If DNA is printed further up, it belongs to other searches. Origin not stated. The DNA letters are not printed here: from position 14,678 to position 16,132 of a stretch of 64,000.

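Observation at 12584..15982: c-di-GMP enzyme (GGDEF+EAL) fused to a CelD/BioF2-like GNAT acyltransferase domain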

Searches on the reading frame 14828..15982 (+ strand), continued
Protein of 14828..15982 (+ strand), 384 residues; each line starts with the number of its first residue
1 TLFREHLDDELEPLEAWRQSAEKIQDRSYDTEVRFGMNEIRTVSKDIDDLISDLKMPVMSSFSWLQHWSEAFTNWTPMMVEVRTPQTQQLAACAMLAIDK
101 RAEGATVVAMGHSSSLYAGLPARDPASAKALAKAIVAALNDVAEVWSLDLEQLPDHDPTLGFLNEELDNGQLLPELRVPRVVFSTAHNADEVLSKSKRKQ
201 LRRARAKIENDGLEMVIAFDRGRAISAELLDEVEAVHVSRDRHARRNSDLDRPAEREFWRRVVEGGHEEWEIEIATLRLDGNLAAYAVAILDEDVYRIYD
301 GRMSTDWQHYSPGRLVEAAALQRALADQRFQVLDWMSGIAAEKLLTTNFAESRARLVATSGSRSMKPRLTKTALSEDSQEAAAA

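Call 28: list_cluster_members(proteins=[P0039, P0040, P0041, P0050, P0053, P0063, P0073, P0043, P0044, P0072])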
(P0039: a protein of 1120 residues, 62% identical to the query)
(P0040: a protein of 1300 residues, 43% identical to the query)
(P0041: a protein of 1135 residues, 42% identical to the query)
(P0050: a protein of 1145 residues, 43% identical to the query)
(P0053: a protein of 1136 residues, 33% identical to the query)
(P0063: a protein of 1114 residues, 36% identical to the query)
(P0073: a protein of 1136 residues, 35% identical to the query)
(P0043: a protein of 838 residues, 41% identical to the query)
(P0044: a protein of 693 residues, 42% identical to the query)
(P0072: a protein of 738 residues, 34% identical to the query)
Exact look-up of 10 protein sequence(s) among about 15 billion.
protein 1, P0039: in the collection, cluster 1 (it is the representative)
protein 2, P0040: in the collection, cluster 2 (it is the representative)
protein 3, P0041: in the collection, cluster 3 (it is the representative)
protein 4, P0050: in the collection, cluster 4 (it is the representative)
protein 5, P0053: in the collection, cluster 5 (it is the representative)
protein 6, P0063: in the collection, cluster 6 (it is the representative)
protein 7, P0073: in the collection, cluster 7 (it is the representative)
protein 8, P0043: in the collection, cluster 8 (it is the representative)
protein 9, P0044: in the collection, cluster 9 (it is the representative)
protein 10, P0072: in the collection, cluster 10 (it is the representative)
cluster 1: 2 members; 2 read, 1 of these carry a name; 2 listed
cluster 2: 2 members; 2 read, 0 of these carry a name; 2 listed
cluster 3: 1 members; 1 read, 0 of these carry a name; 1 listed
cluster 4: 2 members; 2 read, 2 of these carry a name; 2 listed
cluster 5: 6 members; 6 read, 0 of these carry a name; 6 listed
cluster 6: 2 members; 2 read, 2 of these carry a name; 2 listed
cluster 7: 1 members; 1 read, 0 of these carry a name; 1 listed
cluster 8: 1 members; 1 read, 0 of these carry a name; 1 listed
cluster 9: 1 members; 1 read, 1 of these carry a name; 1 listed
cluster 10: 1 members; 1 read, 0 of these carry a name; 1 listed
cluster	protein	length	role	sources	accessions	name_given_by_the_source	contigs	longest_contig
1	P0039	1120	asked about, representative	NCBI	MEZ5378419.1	MAG: GNAT family N-acetyltransferase [Acidimicrobiales bacterium]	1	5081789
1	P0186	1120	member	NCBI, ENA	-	-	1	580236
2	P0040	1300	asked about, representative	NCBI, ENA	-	-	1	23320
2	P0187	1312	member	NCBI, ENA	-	-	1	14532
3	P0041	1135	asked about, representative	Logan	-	-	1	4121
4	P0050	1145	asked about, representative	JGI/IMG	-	diguanylate cyclase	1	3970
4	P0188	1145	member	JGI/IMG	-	diguanylate cyclase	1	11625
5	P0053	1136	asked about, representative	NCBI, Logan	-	-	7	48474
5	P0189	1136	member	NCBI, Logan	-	-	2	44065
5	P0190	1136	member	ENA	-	-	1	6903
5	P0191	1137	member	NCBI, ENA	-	-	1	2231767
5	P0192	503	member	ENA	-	-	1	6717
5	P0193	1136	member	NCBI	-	-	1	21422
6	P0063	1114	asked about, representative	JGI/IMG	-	diguanylate cyclase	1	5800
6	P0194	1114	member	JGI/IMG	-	diguanylate cyclase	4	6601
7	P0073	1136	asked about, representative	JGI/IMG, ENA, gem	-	-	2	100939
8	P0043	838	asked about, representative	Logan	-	-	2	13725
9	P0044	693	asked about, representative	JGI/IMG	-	EAL domain-containing protein (putative c-di-GMP-specific phosphodiesterase class I)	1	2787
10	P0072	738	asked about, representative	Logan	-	-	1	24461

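Call 33: search_solved_structures(query=A2, max_evalue=10, show_alignments=3)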
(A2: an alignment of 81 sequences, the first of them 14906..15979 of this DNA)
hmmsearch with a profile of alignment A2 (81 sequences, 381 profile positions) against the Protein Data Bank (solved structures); distinct sequences matched with E-value up to 10: 2.
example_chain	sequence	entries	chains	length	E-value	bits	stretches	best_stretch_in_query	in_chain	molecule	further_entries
5opt_i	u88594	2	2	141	0.03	16.6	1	200-264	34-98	40S ribosomal protein S12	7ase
2g7r_A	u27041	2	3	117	0.2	13.8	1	207-260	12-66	Mucosa-associated lymphoid tissue lymphoma translocation protein 1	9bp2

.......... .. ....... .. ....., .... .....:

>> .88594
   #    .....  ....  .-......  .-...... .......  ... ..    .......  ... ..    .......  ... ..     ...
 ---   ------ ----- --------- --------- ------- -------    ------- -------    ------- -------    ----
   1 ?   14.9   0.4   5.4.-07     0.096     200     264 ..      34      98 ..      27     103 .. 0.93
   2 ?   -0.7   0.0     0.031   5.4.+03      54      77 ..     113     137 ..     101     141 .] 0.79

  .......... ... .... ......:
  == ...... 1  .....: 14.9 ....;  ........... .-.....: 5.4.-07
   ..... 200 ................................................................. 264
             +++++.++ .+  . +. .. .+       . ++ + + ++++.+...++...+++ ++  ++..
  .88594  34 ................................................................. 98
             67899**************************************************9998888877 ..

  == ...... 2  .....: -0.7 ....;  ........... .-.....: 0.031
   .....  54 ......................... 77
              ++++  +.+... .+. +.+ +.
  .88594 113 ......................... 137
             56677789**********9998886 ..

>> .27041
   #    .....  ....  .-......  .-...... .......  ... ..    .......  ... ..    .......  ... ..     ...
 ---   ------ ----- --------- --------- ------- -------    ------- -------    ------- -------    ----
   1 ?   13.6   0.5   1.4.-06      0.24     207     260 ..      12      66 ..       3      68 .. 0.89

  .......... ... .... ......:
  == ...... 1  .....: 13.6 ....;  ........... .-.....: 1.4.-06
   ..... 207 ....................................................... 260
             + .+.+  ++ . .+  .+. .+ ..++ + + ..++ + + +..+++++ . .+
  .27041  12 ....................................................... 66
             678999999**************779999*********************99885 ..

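Call 34: search_protein_families(library=pfam, alignment_id=A2, max_evalue=0.01)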
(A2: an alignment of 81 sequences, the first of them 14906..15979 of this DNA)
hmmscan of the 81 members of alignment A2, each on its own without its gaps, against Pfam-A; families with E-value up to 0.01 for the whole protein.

A. member 1, window:14906-15979:+ (358 aa): 2 families
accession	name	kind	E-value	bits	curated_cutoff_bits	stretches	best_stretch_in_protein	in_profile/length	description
PF13480.13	Acetyltransf_6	-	1.5e-17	64.5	22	1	170-316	2-141/143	Acetyltransferase (GNAT) domain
PF04339.18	FemAB_like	-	0.0021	17.7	27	1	166-269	178-273/369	Peptidogalycan biosysnthesis/recognition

B. families by the number of members that match (of 81 scanned): 3 families
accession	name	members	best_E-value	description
PF13480.13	Acetyltransf_6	81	7e-27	Acetyltransferase (GNAT) domain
PF04339.18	FemAB_like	1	0.0021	Peptidogalycan biosysnthesis/recognition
PF00583.31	Acetyltransf_1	1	0.004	Acetyltransferase (GNAT) family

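Call 35: find_homologous_proteins(query=A2, max_evalue=1e-20)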
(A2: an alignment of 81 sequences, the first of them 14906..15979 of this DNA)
Query A2 (81 sequences) (358 aa, profile of the alignment): 42 proteins with E <= 1e-20 among 8000 candidates.
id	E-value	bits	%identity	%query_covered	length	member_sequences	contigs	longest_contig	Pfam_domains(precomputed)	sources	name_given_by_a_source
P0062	1.1e-126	441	32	92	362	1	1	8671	PF13480.14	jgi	jgi:CelD/BcsL family acetyltransferase involved in cellulose biosynthesis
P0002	4.0e-114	400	83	95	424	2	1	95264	PF13480.14,PF00563.26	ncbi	-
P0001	4.4e-114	400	85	100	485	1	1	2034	PF13480.14,PF00563.26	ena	-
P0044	5.3e-113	396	40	99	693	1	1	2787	PF13480.14,PF00563.26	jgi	jgi:EAL domain-containing protein (putative c-di-GMP-specific phosphodiesterase class I)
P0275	5.9e-113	396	83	96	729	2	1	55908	PF13480.14,PF00563.26,PF00990.27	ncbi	-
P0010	1.4e-111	391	66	94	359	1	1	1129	PF13480.14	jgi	jgi:hypothetical protein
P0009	3.7e-110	387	66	95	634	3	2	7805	PF13480.14,PF00563.26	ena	-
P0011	1.2e-109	385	66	93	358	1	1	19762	PF13480.14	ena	-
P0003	8.7e-109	382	86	87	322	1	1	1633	PF13480.14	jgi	jgi:CelD/BcsL family acetyltransferase involved in cellulose biosynthesis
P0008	6.4e-108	379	64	96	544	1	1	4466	PF13480.14,PF00563.26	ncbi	ncbi:MAG: GNAT family N-acetyltransferase, partial [Actinomycetota bacterium]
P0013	1.3e-106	375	64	93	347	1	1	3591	PF13480.14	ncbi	-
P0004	1.6e-106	375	68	95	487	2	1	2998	PF13480.14,PF00563.26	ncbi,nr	ncbi:MAG: GNAT family N-acetyltransferase, partial [Acidimicrobiales bacterium]|nr:GNAT family N-ace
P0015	9.7e-104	366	64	85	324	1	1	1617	PF13480.14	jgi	jgi:CelD/BcsL family acetyltransferase involved in cellulose biosynthesis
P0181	6.4e-101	356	28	88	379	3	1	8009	PF13480.14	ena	-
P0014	1.0e-100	356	62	95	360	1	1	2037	PF13480.14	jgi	jgi:hypothetical protein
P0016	1.4e-100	355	60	90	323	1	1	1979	PF13480.14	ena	-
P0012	1.2e-97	345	61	95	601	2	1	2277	PF13480.14,PF00563.26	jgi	jgi:EAL domain-containing protein (putative c-di-GMP-specific phosphodiesterase class I)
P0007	1.3e-97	345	83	80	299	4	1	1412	PF13480.14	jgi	jgi:CelD/BcsL family acetyltransferase involved in cellulose biosynthesis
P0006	1.1e-95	339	88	76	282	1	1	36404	PF13480.14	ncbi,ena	-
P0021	7.6e-93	330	54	91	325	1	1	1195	PF13480.14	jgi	jgi:CelD/BcsL family acetyltransferase involved in cellulose biosynthesis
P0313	2.2e-91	325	26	89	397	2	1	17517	PF13480.14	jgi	jgi:CelD/BcsL family acetyltransferase involved in cellulose biosynthesis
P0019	5.4e-91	324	66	78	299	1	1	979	PF13480.14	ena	-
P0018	5.8e-89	317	62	86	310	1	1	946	PF13480.14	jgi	jgi:CelD/BcsL family acetyltransferase involved in cellulose biosynthesis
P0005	1.1e-86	309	90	76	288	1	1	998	PF13480.14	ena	-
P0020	2.5e-83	298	67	72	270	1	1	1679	PF13480.14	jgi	jgi:CelD/BcsL family acetyltransferase involved in cellulose biosynthesis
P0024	8.1e-83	297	62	72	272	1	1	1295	PF13480.14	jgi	jgi:hypothetical protein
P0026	2.2e-78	282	61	72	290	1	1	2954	PF13480.14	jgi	jgi:hypothetical protein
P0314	5.9e-78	281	31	89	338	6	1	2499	PF13480.14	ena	-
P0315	4.6e-77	278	35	91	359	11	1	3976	PF13480.14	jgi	jgi:hypothetical protein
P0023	4.5e-76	274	67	72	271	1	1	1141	PF13480.14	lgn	-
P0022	2.0e-75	272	70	66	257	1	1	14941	PF13480.14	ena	-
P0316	6.8e-75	271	36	83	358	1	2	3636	PF13480.14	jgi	-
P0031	3.1e-74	268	54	56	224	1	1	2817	PF13480.14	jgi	jgi:CelD/BcsL family acetyltransferase involved in cellulose biosynthesis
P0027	8.0e-74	267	62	67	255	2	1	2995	PF13480.14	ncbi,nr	ncbi:MAG TPA: GNAT family N-acetyltransferase, partial [Ilumatobacteraceae bacterium]|nr:GNAT family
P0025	1.7e-72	263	72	61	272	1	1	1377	PF13480.14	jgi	jgi:CelD/BcsL family acetyltransferase involved in cellulose biosynthesis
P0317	1.4e-62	230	84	52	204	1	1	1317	PF13480.14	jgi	jgi:CelD/BcsL family acetyltransferase involved in cellulose biosynthesis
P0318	2.5e-54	203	70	47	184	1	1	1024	PF13480.14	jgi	jgi:hypothetical protein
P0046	3.2e-48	183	73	41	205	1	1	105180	PF13480.14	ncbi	ncbi:MAG: GNAT family N-acetyltransferase [Ilumatobacteraceae bacterium]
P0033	4.6e-47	179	69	41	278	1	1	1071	PF13480.14,PF04337.19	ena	-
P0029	3.0e-44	170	80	37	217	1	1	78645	PF13480.14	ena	-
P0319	1.9e-24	105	25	82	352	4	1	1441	PF13480.14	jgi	jgi:CelD/BcsL family acetyltransferase involved in cellulose biosynthesis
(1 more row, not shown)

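Call 36: find_encoding_contigs(protein=P0062, flank=8000, max_places=2)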
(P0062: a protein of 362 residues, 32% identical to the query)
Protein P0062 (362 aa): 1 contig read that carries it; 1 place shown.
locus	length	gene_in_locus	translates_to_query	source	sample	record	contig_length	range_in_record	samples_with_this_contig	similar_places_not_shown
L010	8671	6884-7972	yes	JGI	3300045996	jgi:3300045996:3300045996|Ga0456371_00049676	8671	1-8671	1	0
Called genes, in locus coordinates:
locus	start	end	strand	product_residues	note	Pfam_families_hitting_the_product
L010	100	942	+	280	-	PF14344:DUF4397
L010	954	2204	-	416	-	PF04932:Wzy_C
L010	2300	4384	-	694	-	PF13439:Glyco_transf_4, PF13579:Glyco_trans_4_4, PF20706:GT4-conflict, PF00534:Glycos_transf_1, PF13692:Glyco_trans_1_4, PF00535:Glycos_transf_2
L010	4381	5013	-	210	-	-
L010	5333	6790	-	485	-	-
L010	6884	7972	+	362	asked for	PF13480:Acetyltransf_6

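Call 37: find_encoding_contigs(protein=P0313, flank=8000, max_places=2)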
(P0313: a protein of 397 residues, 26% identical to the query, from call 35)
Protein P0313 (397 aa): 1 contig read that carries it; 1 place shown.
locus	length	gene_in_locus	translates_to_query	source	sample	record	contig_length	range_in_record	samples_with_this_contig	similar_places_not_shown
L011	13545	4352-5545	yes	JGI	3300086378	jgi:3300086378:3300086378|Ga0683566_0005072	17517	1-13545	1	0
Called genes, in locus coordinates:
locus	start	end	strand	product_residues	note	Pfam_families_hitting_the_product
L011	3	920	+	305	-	?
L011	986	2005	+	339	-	PF00296:Bac_luciferase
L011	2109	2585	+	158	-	PF01047:MarR, PF12802:MarR_2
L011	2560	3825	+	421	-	PF07690:MFS_1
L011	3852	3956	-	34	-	-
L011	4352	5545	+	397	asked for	PF13480:Acetyltransf_6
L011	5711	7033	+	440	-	PF07730:HisKA_3, PF13581:HATPase_c_2 (weak), PF02518:HATPase_c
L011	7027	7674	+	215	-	PF00072:Response_reg, PF00196:GerE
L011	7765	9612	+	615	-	PF05157:MshEN, PF00437:T2SSE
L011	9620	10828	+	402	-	PF28597:T2SSF_N (weak), PF00482:T2SSF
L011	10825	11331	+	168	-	PF07963:N_methyl (weak)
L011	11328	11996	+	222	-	PF07963:N_methyl (weak)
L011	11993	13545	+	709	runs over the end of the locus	-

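Call 38: find_encoding_contigs(protein=P0181, flank=8000, max_places=2)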
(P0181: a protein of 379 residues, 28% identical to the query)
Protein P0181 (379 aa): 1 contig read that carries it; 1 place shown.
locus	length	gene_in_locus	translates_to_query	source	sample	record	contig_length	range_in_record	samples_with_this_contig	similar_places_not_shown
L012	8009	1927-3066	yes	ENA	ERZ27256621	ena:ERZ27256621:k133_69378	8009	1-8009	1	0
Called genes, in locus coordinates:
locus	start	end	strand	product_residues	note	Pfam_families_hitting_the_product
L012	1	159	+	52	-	?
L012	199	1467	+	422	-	-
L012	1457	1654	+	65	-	-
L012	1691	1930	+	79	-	-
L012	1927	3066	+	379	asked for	PF13480:Acetyltransf_6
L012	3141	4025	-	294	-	PF08379:Bact_transglu_N, PF01841:Transglut_core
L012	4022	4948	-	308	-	PF04168:Alpha-E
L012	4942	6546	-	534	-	PF04174:CP_ATPgrasp_1, PF14403:CP_ATPgrasp_2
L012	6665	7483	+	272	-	PF01841:Transglut_core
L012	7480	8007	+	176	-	?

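Call 66: find_encoding_contigs(protein=P0053, flank=6000, max_places=2)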
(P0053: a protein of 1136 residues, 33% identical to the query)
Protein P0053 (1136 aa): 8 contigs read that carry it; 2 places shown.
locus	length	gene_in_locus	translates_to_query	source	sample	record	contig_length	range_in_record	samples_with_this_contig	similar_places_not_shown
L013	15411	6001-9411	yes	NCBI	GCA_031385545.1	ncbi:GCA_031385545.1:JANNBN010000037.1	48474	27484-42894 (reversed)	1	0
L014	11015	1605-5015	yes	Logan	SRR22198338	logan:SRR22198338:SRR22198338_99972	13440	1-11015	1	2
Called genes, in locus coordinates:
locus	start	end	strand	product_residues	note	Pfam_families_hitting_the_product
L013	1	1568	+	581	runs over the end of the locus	PF27448:Rph_4th, PF00391:PEP-utilizers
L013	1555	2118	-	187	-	-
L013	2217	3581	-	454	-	PF02878:PGM_PMM_I, PF02879:PGM_PMM_II, PF02880:PGM_PMM_III, PF00408:PGM_PMM_IV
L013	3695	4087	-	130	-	PF00380:Ribosomal_S9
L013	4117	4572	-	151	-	PF00572:Ribosomal_L13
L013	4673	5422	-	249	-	-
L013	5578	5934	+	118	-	-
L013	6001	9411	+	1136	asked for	PF00990:GGDEF, PF00563:EAL, PF13480:Acetyltransf_6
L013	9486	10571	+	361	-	PF00892:EamA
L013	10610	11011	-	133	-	PF01243:PNPOx_N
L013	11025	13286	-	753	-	PF00580:UvrD-helicase (faint), PF13245:AAA_19 (faint), PF13538:UvrD_C_2 (weak)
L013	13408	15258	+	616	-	PF00664:ABC_membrane, PF00005:ABC_tran, PF02463:SMC_N (faint)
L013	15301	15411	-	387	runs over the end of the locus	PF01408:GFO_IDH_MocA, PF22725:GFO_IDH_MocA_C3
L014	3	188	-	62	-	?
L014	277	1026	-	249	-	-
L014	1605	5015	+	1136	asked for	PF00990:GGDEF, PF00563:EAL, PF13480:Acetyltransf_6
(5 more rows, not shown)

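Call 68: find_encoding_contigs(protein=P0040, flank=5000, max_places=1)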
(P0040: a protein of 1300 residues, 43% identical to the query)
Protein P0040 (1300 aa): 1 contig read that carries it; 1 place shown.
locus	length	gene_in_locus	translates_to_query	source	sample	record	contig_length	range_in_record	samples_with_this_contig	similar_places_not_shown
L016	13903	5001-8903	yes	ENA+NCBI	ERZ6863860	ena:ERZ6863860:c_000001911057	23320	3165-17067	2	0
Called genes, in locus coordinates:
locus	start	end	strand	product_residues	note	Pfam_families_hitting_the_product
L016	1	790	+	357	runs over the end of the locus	PF01979:Amidohydro_1 (weak)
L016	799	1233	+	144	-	PF10604:Polyketide_cyc2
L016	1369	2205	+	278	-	PF00106:adh_short, PF08659:KR (weak), PF13561:adh_short_C2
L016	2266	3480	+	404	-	PF07690:MFS_1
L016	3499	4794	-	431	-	PF00875:DNA_photolyase, PF03441:FAD_binding_7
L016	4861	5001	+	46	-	-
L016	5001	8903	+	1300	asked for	PF00990:GGDEF, PF00563:EAL, PF13480:Acetyltransf_6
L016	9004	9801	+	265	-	PF13489:Methyltransf_23, PF01209:Ubie_methyltran, PF13649:Methyltransf_25, PF13847:Methyltransf_31, PF08241:Methyltransf_11, PF08242:Methyltransf_12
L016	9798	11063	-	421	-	PF07690:MFS_1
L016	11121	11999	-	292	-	-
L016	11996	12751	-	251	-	PF04542:Sigma70_r2, PF04545:Sigma70_r4, PF08281:Sigma70_r4_2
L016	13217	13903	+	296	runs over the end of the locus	PF05721:PhyH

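Call 69: find_encoding_contigs(protein=P0073, flank=5000, max_places=1)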
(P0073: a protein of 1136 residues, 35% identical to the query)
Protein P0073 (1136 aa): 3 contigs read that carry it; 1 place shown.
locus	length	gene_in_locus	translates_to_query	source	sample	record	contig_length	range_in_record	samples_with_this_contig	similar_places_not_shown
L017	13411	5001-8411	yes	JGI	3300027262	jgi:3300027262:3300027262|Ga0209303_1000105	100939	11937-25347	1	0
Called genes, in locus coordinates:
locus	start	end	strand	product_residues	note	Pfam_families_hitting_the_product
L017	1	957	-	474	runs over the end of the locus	PF02646:RmuC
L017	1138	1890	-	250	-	PF14378:PAP2_3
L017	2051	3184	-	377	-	PF00005:ABC_tran, PF13304:AAA_21 (faint), PF03459:TOBE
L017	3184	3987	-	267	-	PF00528:BPD_transp_1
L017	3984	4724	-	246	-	PF13531:SBP_bac_11, PF01547:SBP_bac_1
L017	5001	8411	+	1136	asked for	PF00990:GGDEF, PF00563:EAL, PF13480:Acetyltransf_6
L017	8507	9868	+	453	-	PF03055:RPE65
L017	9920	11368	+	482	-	PF13458:Peripla_BP_6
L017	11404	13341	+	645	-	PF02653:BPD_transp_2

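Call 71: find_encoding_contigs(protein=P0039, flank=5000, max_places=1)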
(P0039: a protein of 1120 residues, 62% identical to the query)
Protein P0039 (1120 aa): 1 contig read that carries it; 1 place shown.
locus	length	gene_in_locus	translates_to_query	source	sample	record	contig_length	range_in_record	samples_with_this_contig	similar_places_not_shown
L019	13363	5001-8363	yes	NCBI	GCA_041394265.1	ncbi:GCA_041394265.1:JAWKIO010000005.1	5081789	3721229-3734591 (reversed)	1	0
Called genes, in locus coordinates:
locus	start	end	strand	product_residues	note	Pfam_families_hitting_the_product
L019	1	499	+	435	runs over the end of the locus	PF07690:MFS_1, PF13347:MFS_2 (weak), PF07690:MFS_1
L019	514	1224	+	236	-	PF00702:Hydrolase, PF13419:HAD_2, PF13242:Hydrolase_like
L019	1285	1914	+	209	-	PF13189:Cytidylate_kin2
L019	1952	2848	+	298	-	PF02492:cobW, PF07683:CobW_C (weak)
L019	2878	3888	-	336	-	-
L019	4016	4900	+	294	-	PF00892:EamA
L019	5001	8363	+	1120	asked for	PF00990:GGDEF, PF00563:EAL, PF13480:Acetyltransf_6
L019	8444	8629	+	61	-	-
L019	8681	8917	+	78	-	-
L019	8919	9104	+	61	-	-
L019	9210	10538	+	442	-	PF02737:3HCDH_N, PF00725:3HCDH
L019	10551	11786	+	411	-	PF00108:Thiolase_N, PF02803:Thiolase_C, PF22691:Thiolase_C_1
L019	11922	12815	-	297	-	PF00106:adh_short, PF08659:KR, PF13561:adh_short_C2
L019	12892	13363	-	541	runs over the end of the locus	-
